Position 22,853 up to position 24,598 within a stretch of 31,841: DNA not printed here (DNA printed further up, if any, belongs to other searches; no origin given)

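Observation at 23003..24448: AT-rich ~472-aa orphan gene in the satellite int-cos hotspot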

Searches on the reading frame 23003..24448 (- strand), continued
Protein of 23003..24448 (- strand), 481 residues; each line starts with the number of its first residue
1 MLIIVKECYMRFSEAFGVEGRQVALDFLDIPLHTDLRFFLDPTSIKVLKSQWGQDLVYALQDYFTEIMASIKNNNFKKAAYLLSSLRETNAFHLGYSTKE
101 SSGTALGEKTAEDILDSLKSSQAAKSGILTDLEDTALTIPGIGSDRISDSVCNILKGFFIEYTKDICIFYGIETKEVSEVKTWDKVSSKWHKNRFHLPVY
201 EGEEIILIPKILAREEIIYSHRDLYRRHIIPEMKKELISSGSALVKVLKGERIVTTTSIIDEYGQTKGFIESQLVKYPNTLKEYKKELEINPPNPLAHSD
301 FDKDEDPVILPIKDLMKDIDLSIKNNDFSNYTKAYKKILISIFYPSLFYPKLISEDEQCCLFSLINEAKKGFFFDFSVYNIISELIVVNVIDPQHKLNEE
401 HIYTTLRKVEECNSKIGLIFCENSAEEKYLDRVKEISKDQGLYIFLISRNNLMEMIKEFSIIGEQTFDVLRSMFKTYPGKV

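Call 24: predict_structure(alignment_id=A1)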
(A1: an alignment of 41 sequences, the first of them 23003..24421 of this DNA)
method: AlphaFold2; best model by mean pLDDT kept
length: 472 residues; sequences in the alignment: 41
mean_pLDDT: 89.9   pTM: 0.90
mean pLDDT of the five models: 89.9, 88.9, 88.4, 87.6, 85.0
residues with pLDDT >= 90: 322; 70-90: 129; 50-70: 12; < 50: 9
segments of 3 or more residues with pLDDT < 50: 89-96
pLDDT, mean of each block of 10 residues (from residue 1): 87 87 80 92 95 93 92 83 64 54 87 89 89 84 93 97 94 88 93 91 91 94 95 89 92 93 94 94 89 75 89 95 95 95 94 96 92 95 94 97 97 95 96 97 94 86 91 49
secondary structure, 60 per line:
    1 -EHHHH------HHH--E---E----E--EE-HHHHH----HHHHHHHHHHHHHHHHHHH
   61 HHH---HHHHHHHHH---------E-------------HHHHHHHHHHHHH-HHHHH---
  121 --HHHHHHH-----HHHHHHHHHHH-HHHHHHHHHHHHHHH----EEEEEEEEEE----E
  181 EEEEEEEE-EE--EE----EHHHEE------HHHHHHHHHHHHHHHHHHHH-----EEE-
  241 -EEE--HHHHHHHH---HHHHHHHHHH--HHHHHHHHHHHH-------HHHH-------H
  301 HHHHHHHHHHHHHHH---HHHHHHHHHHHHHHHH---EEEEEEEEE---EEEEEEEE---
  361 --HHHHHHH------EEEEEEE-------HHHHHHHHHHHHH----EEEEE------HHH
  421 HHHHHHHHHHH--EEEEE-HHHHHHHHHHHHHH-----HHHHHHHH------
elements in order: H3-6 H33-37 H42-63 H67-75 H99-111 H113-117 H123-129 H135-145 H147-161 E166-175 E180-188 H212-231 E237-239 E242-244 H247-254 H258-267 H270-281 H289-292 H300-315 H319-334 E338-346 E350-357 H363-369 E376-382 H390-402 E407-411 H418-431 E434-438 H440-453 H459-466

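Call 25: list_cluster_members(proteins=[window:23003-24421:-, P0015, P0003])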
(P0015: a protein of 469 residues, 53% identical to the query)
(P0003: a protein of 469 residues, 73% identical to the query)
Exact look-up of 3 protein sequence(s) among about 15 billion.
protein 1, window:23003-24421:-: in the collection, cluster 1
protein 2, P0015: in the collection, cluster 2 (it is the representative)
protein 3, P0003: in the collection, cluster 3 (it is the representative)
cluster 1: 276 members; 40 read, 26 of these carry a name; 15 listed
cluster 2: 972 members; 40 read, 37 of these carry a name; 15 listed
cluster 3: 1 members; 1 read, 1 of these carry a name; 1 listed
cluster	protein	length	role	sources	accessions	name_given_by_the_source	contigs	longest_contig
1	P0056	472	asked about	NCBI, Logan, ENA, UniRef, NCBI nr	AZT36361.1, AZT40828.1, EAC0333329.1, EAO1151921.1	hypothetical protein FGU38_04345 [Salmonella enterica subsp. enterica serovar Amager] | Uncharacterized protein n=4 Tax=Enterobacteriaceae TaxID=543 RepID=A0A3T0C817_SALET | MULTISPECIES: hypothetical protein [Enterobacteriaceae]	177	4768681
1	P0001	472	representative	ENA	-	-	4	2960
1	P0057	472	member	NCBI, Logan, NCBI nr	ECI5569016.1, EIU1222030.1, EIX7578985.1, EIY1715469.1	hypothetical protein I3A60_03575 [Salmonella enterica] | hypothetical protein [Salmonella enterica subsp. enterica]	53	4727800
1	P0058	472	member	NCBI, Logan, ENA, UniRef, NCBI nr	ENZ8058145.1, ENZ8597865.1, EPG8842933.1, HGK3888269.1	hypothetical protein KFV96_14890 [Klebsiella pneumoniae] | hypothetical protein n=1 Tax=Klebsiella pneumoniae TaxID=573 RepID=UPI001B8C6FEC | hypothetical protein [Klebsiella pneumoniae]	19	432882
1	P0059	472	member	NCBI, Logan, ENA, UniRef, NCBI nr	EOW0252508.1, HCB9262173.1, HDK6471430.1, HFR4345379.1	hypothetical protein ACOY5Q_18215 [Klebsiella pneumoniae] | hypothetical protein n=1 Tax=Klebsiella pneumoniae TaxID=573 RepID=UPI0018653122 | hypothetical protein [Klebsiella pneumoniae]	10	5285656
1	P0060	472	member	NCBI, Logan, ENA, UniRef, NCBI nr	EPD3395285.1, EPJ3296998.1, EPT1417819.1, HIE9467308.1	hypothetical protein VNI85_07855 [Klebsiella variicola] | hypothetical protein n=1 Tax=Klebsiella variicola TaxID=244366 RepID=UPI0027F65DDA | hypothetical protein [Klebsiella variicola]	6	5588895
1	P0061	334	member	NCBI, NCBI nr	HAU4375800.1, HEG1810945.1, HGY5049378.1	TPA: hypothetical protein SCR58_004873, partial [Citrobacter freundii] | hypothetical protein [Citrobacter freundii]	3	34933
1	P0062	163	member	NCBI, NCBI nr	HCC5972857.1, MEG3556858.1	hypothetical protein V5E95_16430, partial [Citrobacter freundii] | hypothetical protein [Citrobacter freundii]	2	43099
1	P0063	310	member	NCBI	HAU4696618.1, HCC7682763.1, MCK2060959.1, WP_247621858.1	hypothetical protein J3M38_18800, partial [Citrobacter freundii]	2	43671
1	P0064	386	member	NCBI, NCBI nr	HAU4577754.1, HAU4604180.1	TPA: hypothetical protein JDY19_22520, partial [Citrobacter freundii] | hypothetical protein [Citrobacter freundii]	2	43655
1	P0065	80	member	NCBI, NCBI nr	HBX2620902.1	TPA: hypothetical protein MHT91_28635, partial [Klebsiella pneumoniae] | hypothetical protein [Klebsiella pneumoniae]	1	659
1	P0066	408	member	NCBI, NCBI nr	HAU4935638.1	TPA: hypothetical protein JDY72_19365, partial [Citrobacter freundii] | hypothetical protein [Citrobacter freundii]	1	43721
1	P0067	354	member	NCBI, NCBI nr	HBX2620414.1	TPA: hypothetical protein MHT91_25815, partial [Klebsiella pneumoniae] | hypothetical protein [Klebsiella pneumoniae]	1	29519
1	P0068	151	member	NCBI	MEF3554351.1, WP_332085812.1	hypothetical protein [Citrobacter freundii]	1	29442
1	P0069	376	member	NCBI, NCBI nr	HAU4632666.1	TPA: hypothetical protein JDY21_25480, partial [Citrobacter freundii] | hypothetical protein [Citrobacter freundii]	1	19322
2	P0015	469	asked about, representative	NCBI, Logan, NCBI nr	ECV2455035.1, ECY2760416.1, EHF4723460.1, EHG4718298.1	hypothetical protein KAN89_004256 [Salmonella enterica subsp. enterica serovar Heidelberg] | hypothetical protein [Salmonella enterica subsp. enterica serovar Infantis]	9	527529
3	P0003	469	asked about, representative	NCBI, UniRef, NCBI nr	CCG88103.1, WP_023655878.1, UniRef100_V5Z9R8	hypothetical protein [Erwinia piriflorinigrans] | Restriction endonuclease type IV Mrr domain-containing protein n=1 Tax=Erwinia ...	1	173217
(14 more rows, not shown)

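Call 35: search_protein_families(library=pfam, alignment_id=A1, max_evalue=0.1)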
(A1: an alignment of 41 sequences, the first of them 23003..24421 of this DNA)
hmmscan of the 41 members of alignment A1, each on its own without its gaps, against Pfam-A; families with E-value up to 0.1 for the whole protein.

A. member 1, window:23003-24421:- (472 aa): 0 families

B. families by the number of members that match (of 41 scanned): 11 families
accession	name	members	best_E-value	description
PF04471.18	Mrr_cat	4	0.011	Restriction endonuclease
PF16784.11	HNHc_6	1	0.00024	Putative HNHc nuclease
PF13366.12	PDDEXK_3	1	0.00065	PD-(D/E)XK nuclease superfamily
PF14270.11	DUF4358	1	0.011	Domain of unknown function (DUF4358)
PF00535.33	Glycos_transf_2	1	0.022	Glycosyl transferase family 2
PF09808.14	SNAPC1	1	0.035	Small nuclear RNA activating complex (SNAPc), subunit 1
PF19966.4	VMAP-M4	1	0.044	vWA-MoxR associated protein middle region (VMAP-M) 4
PF16255.11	Lipase_GDSL_lke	1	0.044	GDSL-like Lipase/Acylhydrolase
PF02854.25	MIF4G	1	0.067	MIF4G domain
PF14520.12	HHH_5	1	0.08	Helix-hairpin-helix domain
PF08937.16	ThsB_TIR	1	0.094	Thoeris protein ThsB, TIR-like domain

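Call 40: search_protein_families(library=padloc, proteins=[L004:3659-4582:+, L004:2207-3634:+, L009:3604-4746:+, L009:2105-3562:+, L009:1318-2031:-, P0015, P0031, L004:4769-5458:+], max_evalue=0.001)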
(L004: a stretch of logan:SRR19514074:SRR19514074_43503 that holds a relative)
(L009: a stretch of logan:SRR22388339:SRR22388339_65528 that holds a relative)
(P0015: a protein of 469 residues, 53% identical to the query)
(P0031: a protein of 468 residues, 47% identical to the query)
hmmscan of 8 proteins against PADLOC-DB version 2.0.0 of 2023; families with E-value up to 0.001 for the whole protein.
L004:3659-4582:+ (307 aa): 10 families
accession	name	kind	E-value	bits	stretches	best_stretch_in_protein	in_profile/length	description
PDLC04824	PDC-S02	-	2.8e-49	166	1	144-302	145-306/308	-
PDLC04799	PDC-S02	-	8.8e-41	138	1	151-301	152-305/308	-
PDLC04916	PDC-S11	-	6.4e-11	39.9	1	164-285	9-120/358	-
PDLC04803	PDC-S02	-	2.2e-07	28.8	1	180-295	121-240/269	-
PDLC04813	PDC-S02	-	3.7e-07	28.2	1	210-296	50-145/175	-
PDLC04810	PDC-S02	-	2.1e-06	25.2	1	179-289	206-319/355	-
PDLC04831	PDC-S02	-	2.9e-06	25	1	210-296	219-314/346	-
PDLC04795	PDC-S02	-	2e-05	22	1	220-289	246-319/357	-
PDLC04915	PDC-S11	-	4e-05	21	1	200-259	38-99/379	-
PDLC04807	PDC-S02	-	0.0003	18.1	1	178-295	200-321/351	-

L004:2207-3634:+ (475 aa): 2 families
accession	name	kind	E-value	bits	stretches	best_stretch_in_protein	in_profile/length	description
PDLC04597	PDC-M36A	-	2.2e-32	110.5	1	4-270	9-264/457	-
PDLC04598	PDC-M36A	-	1.6e-13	48.8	1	136-229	7-100/330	-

L009:3604-4746:+ (380 aa): 0 families

L009:2105-3562:+ (485 aa): 2 families
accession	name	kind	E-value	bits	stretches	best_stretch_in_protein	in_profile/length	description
PDLC04597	PDC-M36A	-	1.4e-48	163.9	1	9-464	6-433/457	-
PDLC04598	PDC-M36A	-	3.9e-17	60.7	1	136-464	4-306/330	-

L009:1318-2031:- (237 aa): 0 families

P0015 (469 aa): 2 families
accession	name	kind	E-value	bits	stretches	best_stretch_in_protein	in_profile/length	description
PDLC04597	PDC-M36A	-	6.6e-27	92.4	1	3-228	8-234/457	-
PDLC04598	PDC-M36A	-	0.00033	18.2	1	128-168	4-44/330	-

P0031 (468 aa): 2 families
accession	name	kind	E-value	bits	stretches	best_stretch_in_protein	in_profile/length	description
PDLC04597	PDC-M36A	-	7.8e-31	105.4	1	4-224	9-230/457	-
PDLC04598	PDC-M36A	-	2.8e-05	21.7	1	128-213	4-92/330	-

L004:4769-5458:+ (229 aa): 0 families

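Call 51: search_protein_representatives(alignment_id=A1)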
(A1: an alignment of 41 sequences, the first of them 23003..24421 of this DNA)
Query: 41 sequences, 474 profile positions. Proteins with E-value up to 0.001 (for the whole library): 5136; up to 1e-10: 3072; up to 1e-30: 1285. The best 150 are listed.
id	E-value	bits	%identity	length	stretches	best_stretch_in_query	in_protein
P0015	2.0e-190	650.3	-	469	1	1-474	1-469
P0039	1.1e-139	483.0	-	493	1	2-473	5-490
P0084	2.0e-131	455.8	-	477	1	1-473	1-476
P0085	3.4e-127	441.8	-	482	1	2-471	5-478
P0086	3.5e-124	431.9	-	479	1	1-471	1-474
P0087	3.9e-123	428.4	-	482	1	1-473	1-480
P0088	1.1e-122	426.9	-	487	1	1-473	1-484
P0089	6.3e-121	421.1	-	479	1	1-473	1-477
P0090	9.5e-120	417.3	-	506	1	1-463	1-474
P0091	1.1e-119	417.0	-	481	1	1-473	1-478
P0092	1.5e-119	416.6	-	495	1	2-455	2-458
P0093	1.6e-119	416.5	-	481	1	2-473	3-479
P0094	1.8e-119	416.3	-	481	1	2-472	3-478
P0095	5.6e-119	414.7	-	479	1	1-463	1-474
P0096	6.1e-119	414.6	-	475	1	1-457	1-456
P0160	1.1e-100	354.5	-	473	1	1-429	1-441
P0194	1.0e-95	338.0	-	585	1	1-462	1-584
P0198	5.3e-95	335.7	-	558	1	3-379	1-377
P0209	3.0e-93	329.9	-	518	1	2-427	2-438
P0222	2.7e-91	323.4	-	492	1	3-432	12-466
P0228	3.6e-90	319.7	-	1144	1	3-452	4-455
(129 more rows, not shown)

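Call 54: find_encoding_contigs(protein=P0043, flank=5000, max_places=2)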
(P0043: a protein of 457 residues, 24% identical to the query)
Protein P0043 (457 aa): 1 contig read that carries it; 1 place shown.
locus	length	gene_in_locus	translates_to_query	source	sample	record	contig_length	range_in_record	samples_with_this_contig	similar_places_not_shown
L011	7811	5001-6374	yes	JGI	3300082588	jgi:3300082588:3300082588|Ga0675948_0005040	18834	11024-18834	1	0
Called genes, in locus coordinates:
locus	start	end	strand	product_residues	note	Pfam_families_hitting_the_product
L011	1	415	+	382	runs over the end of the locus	PF13356:Arm-DNA-bind_3, PF14659:Phage_int_SAM_3, PF00589:Phage_integrase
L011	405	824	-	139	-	-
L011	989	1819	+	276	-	-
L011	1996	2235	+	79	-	PF12728:HTH_17 (weak)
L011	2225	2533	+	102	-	-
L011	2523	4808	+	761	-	PF13148:DUF3987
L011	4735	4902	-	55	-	-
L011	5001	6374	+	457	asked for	PF28123:DUF8370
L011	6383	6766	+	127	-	-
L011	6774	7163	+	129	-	-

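Call 55: find_encoding_contigs(protein=P0044, flank=5000, max_places=2)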
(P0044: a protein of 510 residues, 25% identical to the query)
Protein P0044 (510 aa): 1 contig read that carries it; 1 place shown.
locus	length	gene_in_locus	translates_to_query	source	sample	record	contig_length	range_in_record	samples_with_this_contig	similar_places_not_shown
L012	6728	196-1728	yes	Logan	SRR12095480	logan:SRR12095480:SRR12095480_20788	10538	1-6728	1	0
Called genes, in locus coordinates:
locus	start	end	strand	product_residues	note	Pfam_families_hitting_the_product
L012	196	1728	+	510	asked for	PF28123:DUF8370, PF28130:DUF8371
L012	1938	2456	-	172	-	-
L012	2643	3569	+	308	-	PF01068:DNA_ligase_A_M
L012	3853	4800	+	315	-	PF01636:APH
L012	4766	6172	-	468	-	PF27520:SP15_N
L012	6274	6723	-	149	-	PF00392:GntR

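Call 56: find_encoding_contigs(protein=P0035, flank=5000, max_places=2)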
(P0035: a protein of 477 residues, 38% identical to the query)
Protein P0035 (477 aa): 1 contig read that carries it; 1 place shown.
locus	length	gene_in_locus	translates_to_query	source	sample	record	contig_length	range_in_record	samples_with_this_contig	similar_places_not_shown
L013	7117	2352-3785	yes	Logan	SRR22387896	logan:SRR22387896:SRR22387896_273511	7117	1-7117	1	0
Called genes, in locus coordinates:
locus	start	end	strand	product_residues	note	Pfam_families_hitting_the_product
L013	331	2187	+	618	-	PF02463:SMC_N (weak), PF13175:AAA_15, PF13476:AAA_23 (weak), PF13175:AAA_15 (weak), PF13304:AAA_21 (weak)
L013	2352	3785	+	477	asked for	PF28123:DUF8370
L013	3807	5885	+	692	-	-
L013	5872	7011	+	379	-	-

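Call 59: find_encoding_contigs(protein=P0002, flank=5000, max_places=1)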
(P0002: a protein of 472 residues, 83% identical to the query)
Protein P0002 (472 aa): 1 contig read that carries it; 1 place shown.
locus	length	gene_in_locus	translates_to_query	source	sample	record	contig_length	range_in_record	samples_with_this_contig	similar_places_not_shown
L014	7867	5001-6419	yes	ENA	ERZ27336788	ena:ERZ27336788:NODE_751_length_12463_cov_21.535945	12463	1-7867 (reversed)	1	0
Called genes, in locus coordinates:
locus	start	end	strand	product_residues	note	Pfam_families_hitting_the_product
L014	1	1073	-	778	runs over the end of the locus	PF08273:Zn_Ribbon_Prim, PF01751:Toprim (weak), PF13362:Toprim_3, PF08706:D5_N, PF19263:DUF5906, PF03288:Pox_D5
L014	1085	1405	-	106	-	PF17345:DUF5375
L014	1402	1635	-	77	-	-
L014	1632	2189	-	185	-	PF10554:Phage_ASH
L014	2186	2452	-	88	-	PF05930:Phage_AlpA, PF12728:HTH_17 (weak)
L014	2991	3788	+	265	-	-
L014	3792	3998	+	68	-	PF04606:Ogr_Delta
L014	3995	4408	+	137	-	PF07455:Psu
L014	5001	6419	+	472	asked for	PF28123:DUF8370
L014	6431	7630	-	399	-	PF13356:Arm-DNA-bind_3, PF22022:Phage_int_M, PF00589:Phage_integrase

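Call 60: find_encoding_contigs(protein=P0004, flank=5000, max_places=1)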
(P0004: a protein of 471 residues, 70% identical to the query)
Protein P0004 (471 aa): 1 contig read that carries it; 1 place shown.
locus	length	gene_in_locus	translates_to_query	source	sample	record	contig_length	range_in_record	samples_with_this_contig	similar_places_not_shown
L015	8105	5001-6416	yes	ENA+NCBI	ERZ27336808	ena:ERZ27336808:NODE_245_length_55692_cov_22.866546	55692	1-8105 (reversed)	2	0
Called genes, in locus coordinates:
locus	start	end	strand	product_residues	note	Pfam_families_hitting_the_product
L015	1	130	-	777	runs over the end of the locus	PF08273:Zn_Ribbon_Prim, PF13362:Toprim_3, PF08706:D5_N, PF19263:DUF5906, PF03288:Pox_D5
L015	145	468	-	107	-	PF17345:DUF5375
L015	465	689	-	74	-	-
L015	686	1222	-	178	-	PF10554:Phage_ASH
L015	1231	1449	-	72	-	-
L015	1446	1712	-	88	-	PF05930:Phage_AlpA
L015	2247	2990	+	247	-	PF07455:Psu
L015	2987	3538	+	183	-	PF07455:Psu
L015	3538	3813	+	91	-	PF04606:Ogr_Delta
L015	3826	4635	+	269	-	PF07455:Psu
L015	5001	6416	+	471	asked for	PF28123:DUF8370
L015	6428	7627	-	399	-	PF13356:Arm-DNA-bind_3, PF22022:Phage_int_M, PF00589:Phage_integrase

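Call 61: find_encoding_contigs(protein=P0001, flank=3000, max_places=1)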
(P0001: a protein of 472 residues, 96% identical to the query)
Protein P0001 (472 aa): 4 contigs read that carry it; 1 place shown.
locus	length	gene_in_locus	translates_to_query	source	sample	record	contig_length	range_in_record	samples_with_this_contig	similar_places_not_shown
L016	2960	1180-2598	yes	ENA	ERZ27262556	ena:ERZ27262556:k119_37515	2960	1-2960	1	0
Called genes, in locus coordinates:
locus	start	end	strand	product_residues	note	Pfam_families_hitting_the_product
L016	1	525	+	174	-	?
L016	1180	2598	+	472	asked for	PF28123:DUF8370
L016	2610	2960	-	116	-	?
